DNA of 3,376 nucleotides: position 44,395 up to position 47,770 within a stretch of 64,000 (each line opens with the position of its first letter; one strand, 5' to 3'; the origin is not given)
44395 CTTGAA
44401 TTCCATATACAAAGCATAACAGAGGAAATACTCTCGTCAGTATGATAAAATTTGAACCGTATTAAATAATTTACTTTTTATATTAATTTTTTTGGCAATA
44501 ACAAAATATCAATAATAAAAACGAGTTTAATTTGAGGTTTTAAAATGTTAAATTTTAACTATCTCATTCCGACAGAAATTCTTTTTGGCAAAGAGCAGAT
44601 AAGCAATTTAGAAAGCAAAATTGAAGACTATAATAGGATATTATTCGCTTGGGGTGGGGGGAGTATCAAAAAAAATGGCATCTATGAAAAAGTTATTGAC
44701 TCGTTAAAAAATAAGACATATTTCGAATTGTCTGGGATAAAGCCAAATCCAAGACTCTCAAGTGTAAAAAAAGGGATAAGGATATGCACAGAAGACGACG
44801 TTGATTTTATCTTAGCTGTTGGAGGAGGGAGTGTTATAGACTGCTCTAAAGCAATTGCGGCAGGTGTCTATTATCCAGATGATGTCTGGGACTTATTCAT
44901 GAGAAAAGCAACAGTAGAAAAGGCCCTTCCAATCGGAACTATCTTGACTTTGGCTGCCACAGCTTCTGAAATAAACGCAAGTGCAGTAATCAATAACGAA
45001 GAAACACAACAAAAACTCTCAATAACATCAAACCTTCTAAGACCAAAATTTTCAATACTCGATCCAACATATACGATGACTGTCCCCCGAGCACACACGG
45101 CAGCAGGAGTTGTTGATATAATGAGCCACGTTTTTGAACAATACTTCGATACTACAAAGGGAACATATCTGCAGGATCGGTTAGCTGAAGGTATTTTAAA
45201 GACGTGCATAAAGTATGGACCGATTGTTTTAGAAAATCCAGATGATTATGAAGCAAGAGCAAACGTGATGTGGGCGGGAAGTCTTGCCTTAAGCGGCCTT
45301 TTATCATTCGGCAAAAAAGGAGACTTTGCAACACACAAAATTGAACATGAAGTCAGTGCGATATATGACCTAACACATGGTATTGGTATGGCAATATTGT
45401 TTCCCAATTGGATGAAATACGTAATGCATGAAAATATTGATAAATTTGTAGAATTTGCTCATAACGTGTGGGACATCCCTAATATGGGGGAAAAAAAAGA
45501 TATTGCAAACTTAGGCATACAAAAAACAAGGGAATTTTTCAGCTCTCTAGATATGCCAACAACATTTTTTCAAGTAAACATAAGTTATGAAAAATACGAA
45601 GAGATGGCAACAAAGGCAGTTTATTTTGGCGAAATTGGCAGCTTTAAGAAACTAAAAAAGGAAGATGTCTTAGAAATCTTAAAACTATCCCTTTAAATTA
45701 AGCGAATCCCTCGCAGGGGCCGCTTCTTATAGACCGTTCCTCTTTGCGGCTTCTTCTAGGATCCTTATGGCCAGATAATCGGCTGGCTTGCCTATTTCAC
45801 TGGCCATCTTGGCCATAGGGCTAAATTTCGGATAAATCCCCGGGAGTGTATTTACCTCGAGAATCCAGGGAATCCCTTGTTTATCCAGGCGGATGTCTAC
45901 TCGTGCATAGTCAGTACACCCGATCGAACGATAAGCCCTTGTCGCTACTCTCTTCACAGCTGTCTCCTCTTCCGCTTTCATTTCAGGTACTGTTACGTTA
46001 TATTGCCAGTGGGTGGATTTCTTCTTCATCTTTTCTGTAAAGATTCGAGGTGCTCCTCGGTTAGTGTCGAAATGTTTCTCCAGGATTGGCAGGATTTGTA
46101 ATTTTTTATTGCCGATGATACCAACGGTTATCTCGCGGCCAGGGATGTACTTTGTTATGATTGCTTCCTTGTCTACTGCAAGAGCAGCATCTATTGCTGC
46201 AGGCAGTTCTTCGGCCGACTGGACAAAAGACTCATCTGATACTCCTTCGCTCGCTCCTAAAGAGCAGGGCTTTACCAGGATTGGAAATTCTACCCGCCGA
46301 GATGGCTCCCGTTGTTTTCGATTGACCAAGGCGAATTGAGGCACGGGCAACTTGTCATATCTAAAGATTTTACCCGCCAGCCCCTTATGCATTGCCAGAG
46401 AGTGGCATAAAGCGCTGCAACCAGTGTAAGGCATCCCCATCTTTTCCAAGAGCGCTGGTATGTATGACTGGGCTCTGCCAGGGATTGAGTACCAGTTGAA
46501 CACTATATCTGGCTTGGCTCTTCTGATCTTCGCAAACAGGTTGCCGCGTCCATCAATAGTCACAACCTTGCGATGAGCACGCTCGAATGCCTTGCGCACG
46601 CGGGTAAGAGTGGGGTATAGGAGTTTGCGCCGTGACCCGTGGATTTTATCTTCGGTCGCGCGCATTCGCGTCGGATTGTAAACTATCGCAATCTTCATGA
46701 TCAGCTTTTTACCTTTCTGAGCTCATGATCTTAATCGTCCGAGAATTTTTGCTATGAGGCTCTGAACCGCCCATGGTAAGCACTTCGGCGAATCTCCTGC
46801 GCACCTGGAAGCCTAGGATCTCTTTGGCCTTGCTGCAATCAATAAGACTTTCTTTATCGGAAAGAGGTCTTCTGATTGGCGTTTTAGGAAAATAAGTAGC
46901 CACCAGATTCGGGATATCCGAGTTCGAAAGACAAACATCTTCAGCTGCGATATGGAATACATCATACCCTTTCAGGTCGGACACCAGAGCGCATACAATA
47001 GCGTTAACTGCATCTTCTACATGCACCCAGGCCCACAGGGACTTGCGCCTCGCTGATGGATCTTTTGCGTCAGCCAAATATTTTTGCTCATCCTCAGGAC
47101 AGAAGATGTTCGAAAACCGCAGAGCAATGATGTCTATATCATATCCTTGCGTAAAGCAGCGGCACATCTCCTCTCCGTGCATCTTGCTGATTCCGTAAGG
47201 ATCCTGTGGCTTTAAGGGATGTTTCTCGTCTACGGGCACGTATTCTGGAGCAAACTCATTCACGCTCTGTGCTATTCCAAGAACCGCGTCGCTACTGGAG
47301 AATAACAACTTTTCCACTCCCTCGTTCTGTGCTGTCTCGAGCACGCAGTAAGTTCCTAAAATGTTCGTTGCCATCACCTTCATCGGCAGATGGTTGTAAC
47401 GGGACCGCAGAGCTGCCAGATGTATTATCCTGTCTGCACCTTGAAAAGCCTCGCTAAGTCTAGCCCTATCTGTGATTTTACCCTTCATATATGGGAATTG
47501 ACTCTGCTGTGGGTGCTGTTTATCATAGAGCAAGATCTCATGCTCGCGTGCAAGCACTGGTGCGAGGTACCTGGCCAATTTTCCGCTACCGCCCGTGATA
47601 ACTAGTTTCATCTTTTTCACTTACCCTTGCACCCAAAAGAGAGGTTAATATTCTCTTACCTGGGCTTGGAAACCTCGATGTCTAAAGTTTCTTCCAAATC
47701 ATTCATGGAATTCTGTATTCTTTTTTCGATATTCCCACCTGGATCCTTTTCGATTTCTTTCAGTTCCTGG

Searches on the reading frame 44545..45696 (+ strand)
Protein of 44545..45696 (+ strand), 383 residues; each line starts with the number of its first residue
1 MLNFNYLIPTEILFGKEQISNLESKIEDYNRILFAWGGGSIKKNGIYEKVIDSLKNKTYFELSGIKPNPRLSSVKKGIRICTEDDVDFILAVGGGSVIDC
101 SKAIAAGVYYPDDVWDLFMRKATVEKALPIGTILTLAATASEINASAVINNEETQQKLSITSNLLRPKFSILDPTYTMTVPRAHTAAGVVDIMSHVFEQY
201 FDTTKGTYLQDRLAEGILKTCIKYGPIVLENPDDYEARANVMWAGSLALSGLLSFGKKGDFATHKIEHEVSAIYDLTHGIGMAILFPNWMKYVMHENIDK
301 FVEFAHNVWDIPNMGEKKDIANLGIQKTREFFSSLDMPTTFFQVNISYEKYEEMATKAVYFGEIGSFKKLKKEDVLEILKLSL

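Call 41: search_protein_families(library=pfam, proteins=[window:44545-45696:+], max_evalue=0.01)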
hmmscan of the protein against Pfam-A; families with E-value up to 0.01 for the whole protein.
window:44545-45696:+ (383 aa): 3 families
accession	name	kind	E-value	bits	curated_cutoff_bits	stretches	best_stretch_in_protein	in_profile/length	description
PF00465.25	Fe-ADH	-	5.9e-44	150.1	31.3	1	9-174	1-168/168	Iron-containing alcohol dehydrogenase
PF25137.1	ADH_Fe_C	-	5.4e-40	137.6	27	1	185-381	1-192/194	Fe-containing alcohol dehydrogenase family, C-terminal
PF13685.12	Fe-ADH_2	-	1.7e-06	28.5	28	1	42-106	30-95/149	Iron-containing alcohol dehydrogenase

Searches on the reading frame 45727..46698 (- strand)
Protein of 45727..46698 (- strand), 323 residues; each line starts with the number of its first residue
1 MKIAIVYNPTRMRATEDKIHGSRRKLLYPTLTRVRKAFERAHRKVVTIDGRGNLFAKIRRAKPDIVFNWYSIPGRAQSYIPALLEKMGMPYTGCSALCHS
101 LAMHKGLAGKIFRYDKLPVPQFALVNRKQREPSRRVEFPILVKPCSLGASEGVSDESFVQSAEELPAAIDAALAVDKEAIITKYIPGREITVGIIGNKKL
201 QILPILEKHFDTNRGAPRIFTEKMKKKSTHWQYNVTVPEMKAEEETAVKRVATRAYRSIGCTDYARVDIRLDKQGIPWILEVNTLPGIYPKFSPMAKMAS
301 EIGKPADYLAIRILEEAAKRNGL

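Call 41: search_protein_families(library=pfam, proteins=[window:45727-46698:-], max_evalue=0.01)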
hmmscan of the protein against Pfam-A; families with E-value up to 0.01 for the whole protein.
window:45727-46698:- (323 aa): 6 families
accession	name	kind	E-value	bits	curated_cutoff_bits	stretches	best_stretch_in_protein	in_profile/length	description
PF07478.18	Dala_Dala_lig_C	-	1.2e-34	120.1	24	1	116-307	6-196/204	D-ala D-ala ligase C-terminus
PF02655.19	ATP-grasp_3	-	1.8e-08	35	23.2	1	112-284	11-155/160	ATP-grasp domain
PF03133.20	TTL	-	0.00019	21.2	20.1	1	228-302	204-275/292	Tubulin-tyrosine ligase family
PF13535.11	ATP-grasp_4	-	0.0005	20.2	27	0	137-284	2-150/160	ATP-grasp domain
PF02222.28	ATP-grasp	-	0.0023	18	27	0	113-197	4-89/179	ATP-grasp domain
PF14398.11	ATPgrasp_YheCD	-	0.004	16.9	26.8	1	239-295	180-236/255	YheC/D like ATP-grasp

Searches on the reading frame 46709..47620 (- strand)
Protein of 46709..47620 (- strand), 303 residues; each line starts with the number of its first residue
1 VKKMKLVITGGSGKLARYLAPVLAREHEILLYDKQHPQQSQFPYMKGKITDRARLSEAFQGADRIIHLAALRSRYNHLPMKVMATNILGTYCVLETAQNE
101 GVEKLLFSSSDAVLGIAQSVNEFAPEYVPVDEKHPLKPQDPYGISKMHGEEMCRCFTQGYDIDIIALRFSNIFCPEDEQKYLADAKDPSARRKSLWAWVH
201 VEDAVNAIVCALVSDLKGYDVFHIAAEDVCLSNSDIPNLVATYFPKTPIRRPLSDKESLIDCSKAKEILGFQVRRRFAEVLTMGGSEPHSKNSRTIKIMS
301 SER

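Call 41: search_protein_families(library=pfam, proteins=[window:46709-47620:-], max_evalue=0.01)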
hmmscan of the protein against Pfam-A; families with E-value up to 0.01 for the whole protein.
window:46709-47620:- (303 aa): 8 families
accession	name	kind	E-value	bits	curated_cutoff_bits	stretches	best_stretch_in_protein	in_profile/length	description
PF01370.27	Epimerase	-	3.6e-31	108.9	20.9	1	7-214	2-227/240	NAD dependent epimerase/dehydratase family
PF16363.11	GDP_Man_Dehyd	-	6.6e-25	88.7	27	1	31-282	42-330/332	GDP-mannose 4,6 dehydratase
PF01073.25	3Beta_HSD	-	6.4e-16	58.6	22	1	7-211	1-228/280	3-beta hydroxysteroid dehydrogenase/isomerase family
PF02719.21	Polysacc_synt_2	-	2.7e-09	37.1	20.2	1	43-112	57-130/293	Polysaccharide biosynthesis protein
PF04321.23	RmlD_sub_bind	-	6.9e-09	35.6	27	1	4-174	1-153/287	RmlD substrate binding domain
PF07993.18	NAD_binding_4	-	6.9e-08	32.4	20.1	1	56-176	83-210/258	Male sterility protein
PF13460.12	NAD_binding_10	-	5.3e-05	23.6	27.2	1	10-114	1-102/184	NAD(P)H-binding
PF05368.20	NmrA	-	0.0084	16.2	27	0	3-238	2-228/298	NmrA-like family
